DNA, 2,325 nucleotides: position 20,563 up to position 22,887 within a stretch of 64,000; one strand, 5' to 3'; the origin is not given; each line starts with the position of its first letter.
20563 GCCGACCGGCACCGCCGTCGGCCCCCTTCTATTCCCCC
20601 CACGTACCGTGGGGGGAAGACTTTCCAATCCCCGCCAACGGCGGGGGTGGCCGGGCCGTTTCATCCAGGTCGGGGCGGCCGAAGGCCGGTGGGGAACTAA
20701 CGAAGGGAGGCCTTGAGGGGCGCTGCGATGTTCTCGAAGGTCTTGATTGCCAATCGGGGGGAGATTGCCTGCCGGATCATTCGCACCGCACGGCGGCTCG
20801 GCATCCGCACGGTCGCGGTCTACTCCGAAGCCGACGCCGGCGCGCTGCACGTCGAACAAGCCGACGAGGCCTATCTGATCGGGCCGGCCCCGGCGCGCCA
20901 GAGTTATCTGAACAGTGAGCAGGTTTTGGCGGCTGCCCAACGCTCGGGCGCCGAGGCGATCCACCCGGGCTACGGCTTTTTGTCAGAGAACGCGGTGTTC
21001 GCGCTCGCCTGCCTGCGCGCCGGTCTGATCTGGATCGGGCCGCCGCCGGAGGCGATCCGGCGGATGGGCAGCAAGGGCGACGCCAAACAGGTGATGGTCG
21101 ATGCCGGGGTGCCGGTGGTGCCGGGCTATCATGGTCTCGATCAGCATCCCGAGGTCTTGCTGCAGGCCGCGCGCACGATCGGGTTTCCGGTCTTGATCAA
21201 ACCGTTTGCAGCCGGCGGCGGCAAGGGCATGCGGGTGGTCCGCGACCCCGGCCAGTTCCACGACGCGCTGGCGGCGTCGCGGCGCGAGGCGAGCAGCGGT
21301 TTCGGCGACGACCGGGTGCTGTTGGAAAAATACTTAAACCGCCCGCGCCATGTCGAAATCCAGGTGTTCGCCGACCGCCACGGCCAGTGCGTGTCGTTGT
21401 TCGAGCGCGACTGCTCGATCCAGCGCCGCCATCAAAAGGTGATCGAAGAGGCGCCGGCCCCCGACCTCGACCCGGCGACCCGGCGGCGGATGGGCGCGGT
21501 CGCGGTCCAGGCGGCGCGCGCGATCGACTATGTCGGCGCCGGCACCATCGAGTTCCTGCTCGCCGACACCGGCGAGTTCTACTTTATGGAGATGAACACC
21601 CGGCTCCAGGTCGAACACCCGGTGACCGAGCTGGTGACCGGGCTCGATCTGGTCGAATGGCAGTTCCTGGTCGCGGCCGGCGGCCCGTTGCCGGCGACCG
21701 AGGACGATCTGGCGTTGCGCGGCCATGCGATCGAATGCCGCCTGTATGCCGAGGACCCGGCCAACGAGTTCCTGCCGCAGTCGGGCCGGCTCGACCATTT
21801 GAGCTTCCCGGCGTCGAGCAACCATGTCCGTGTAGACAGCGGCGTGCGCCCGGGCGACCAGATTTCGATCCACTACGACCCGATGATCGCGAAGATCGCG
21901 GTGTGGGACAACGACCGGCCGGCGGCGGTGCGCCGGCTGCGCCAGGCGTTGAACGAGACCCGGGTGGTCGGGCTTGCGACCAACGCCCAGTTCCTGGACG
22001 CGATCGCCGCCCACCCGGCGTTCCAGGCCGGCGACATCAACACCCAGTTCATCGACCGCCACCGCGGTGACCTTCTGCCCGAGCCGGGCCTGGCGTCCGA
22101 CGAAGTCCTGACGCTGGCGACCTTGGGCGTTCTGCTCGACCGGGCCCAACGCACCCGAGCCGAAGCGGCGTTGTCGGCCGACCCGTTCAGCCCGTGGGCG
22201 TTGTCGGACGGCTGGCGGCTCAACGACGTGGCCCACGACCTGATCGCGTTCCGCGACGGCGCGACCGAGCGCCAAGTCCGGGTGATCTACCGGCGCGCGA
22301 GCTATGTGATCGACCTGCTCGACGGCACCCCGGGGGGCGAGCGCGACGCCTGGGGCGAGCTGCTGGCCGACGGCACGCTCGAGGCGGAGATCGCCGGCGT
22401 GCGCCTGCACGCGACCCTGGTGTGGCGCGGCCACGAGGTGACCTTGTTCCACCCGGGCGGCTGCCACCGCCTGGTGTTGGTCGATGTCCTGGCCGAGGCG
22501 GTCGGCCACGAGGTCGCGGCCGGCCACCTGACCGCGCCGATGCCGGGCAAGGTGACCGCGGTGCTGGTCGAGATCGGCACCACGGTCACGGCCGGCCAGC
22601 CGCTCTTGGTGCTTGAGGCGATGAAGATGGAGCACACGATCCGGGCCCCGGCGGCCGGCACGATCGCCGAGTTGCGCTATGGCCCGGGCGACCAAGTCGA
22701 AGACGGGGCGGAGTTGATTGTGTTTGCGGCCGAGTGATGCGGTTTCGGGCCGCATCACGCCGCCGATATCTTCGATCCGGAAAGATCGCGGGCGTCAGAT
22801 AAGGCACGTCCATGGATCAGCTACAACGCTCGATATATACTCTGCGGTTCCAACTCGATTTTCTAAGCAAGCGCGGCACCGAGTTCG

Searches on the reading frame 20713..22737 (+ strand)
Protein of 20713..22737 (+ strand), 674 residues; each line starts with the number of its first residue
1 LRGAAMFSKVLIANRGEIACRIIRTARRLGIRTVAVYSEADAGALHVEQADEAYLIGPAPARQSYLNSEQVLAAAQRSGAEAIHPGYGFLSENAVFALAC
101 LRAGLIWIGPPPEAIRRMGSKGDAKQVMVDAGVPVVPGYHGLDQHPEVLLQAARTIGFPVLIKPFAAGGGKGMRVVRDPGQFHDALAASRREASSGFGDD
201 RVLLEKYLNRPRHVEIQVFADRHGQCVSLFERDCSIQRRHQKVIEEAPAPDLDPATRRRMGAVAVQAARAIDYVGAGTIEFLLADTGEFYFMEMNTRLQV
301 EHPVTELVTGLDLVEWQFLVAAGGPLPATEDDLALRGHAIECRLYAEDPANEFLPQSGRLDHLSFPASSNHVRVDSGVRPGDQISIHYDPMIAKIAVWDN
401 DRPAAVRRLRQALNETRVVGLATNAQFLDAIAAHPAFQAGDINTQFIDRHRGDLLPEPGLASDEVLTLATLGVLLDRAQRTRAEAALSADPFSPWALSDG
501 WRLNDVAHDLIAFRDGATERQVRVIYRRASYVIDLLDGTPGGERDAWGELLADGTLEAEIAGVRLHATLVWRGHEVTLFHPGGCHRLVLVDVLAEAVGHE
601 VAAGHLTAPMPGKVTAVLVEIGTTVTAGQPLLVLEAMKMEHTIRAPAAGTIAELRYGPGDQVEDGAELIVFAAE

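Call 7: search_protein_families(library=ncbifam, proteins=[window:20713-22737:+], max_evalue=0.1)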
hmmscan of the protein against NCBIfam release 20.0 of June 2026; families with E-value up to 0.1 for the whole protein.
window:20713-22737:+ (674 aa): 63 families (the best 25 are shown)
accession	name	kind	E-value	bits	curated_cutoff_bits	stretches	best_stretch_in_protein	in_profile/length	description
NF009554.0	PRK12999.1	equivalog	1e-183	613.1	965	2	5-451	3-456/1147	pyruvate carboxylase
NF006367.0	PRK08591.1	subfamily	5.4e-179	595.6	597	1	6-450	1-444/451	acetyl-CoA carboxylase biotin carboxylase subunit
NF006406.0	PRK08654.1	equivalog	1.1e-178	594.8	739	1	6-450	1-443/499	acetyl-CoA carboxylase biotin carboxylase subunit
TIGR02712.1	urea_carbox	equivalog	2.9e-177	591.7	1303.85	2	7-449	1-441/1201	urea carboxylase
TIGR00514.1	accC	equivalog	7.9e-175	582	626.5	1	6-451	1-445/449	acetyl-CoA carboxylase biotin carboxylase subunit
TIGR01235.1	pyruv_carbox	equivalog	1.6e-165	552.5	1114.45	2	9-450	1-451/1143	pyruvate carboxylase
NF004085.0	PRK05586.1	equivalog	2.9e-161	537.3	723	1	6-450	1-444/448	acetyl-CoA carboxylase biotin carboxylase subunit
NF009471.0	PRK12833.1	equivalog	6.4e-158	526.1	686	1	7-448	5-445/467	acetyl-CoA carboxylase biotin carboxylase subunit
NF005525.0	PRK07178.1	equivalog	2.4e-151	504.6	768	1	6-451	1-443/471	acetyl-CoA carboxylase biotin carboxylase subunit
NF006286.0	PRK08462.1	equivalog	6.9e-145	483.3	740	1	7-450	4-444/445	acetyl-CoA carboxylase biotin carboxylase subunit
NF006287.0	PRK08463.1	equivalog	4.9e-143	477.4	775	1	6-457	1-451/479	acetyl-CoA carboxylase subunit A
NF005117.0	PRK06549.1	equivalog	3.9e-19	69.6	159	1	601-670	59-128/130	acetyl-CoA carboxylase biotin carboxyl carrier protein subunit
NF004173.0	PRK05641.1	equivalog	3.8e-17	63.3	199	1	599-669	80-150/153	putative acetyl-CoA carboxylase biotin carboxyl carrier protein subunit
NF006761.0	PRK09282.1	domain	1.3e-14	53.6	402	1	599-670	517-588/591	pyruvate carboxylase subunit B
TIGR01108.1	oadA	equivalog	1.2e-13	50.4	756.5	1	600-665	514-579/582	sodium-extruding oxaloacetate decarboxylase subunit alpha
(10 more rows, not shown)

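Call 21: find_related_loci(query=window:20713-22737:+, collection=genome_contigs, flank=10000)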
Query window:20713-22737:+ (674 aa) in genome_contigs; peptide patterns used: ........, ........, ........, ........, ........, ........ (x = any residue, [..] = any of these).
600 stretches matched a pattern (row limit reached: there are more); 593 encode a relative of the query (tblastn E <= 1e-3); the best 80 are kept; 80 distinct loci.
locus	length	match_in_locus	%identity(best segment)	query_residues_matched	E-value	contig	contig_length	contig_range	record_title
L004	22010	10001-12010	65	3-674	0e+0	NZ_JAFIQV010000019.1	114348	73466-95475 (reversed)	Azospirillum sp. SYSU D00513 NODE_19_length_114348_cov_21.536658, whole genome shotgun sequence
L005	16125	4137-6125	61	6-673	0e+0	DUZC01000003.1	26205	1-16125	MAG TPA_asm: Rhodospirillaceae bacterium isolate MAG_04806_tlms_2 Ga0007854_10000467, whole genome shotgun sequence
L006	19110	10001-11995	57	6-671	0e+0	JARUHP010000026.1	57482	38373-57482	Deltaproteobacteria bacterium IMCC39146 NODE_26_length_57482_cov_58.937390, whole genome shotgun sequence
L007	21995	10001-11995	57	6-674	0e+0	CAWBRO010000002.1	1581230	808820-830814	MAG: uncultured beta proteobacterium isolate MFD00392.bin.2.372 genome assembly, contig: contig_1045, whole genome shotg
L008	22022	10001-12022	54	1-671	0e+0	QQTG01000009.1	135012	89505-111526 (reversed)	Kangiella sp. HD9-110m-PIT-SAG07 Kangiella_HD9-110m-PIT-SAG07_CONTIG_4, whole genome shotgun sequence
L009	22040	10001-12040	62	6-674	0e+0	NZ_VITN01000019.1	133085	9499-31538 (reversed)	Nitrospirillum amazonense strain BR 11880 Ga0314209_119, whole genome shotgun sequence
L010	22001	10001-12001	56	6-671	0e+0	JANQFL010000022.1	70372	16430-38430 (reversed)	MAG: Sneathiellales bacterium isolate PL23a_bin.86 k99_868553, whole genome shotgun sequence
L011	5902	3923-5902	59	6-669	0e+0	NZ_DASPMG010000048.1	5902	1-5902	MAG: Azospirillum sp. isolate SMAG_U12086 k141_438835, whole genome shotgun sequence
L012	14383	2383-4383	61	3-674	0e+0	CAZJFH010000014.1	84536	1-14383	MAG TPA_asm: uncultured Rhodospirillaceae bacterium isolate SRP093185_co1_73 genome assembly, contig: NODE_87_length_845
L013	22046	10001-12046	54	6-672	0e+0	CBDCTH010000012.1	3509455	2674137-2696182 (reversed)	MAG: Gammaproteobacteria bacterium isolate a8af13e8-0241-4292-a4be-8c867e9427f0 genome assembly, contig: contig_12, whol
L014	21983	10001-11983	58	6-671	0e+0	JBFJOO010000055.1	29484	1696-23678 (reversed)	MAG: Burkholderiales bacterium isolate Mix_sand18.2022.04.D.21 k141_1312490_length_29484_cov_14.0000, whole genome shotg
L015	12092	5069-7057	62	6-673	0e+0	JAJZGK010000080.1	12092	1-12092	MAG: Proteobacteria bacterium isolate LL4.bin51 NODE_5920_length_12092_cov_1.531383, whole genome shotgun sequence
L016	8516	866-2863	59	6-674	0e+0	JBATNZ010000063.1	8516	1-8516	MAG: Candidatus Contendobacter sp. isolate MFD10518_ilm_asm_bin19 k127_170765, whole genome shotgun sequence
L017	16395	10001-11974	57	6-671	0e+0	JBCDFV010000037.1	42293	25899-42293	MAG: Pseudomonadota bacterium isolate P01_H01_bin.117 k141_1959631_length_42293_cov_14.9519, whole genome shotgun sequen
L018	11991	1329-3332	56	6-671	0e+0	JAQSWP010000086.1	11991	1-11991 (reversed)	MAG: Alphaproteobacteria bacterium isolate C_No_T20_C_bin.81 scaffold_4371, whole genome shotgun sequence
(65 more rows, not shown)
